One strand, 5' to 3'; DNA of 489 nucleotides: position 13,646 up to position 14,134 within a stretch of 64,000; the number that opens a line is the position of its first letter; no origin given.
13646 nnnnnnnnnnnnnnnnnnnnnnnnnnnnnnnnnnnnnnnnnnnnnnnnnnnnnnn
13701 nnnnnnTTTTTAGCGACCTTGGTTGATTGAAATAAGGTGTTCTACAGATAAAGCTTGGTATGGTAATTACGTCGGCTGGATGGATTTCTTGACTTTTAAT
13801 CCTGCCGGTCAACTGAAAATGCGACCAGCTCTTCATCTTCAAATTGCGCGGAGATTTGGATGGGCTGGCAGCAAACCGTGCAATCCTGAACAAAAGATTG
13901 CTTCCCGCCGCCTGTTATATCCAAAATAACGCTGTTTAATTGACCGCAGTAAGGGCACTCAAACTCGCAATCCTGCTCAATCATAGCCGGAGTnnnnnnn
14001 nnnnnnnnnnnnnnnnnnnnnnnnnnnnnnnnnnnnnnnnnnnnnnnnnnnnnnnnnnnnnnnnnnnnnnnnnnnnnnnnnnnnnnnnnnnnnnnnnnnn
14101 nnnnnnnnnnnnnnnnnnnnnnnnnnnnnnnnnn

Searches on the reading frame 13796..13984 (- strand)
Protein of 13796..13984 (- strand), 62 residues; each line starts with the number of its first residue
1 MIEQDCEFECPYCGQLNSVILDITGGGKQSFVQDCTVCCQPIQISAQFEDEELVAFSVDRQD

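Call 3: search_protein_families(library=pfam, proteins=[window:13796-13984:-])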
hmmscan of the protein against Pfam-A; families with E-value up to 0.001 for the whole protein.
window:13796-13984:- (62 aa): 1 family
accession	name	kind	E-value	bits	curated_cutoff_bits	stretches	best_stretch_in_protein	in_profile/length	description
PF14255.11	Cys_rich_CPXG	-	7.6e-17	61.4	25.2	1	9-52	2-44/52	Cysteine-rich CPXCG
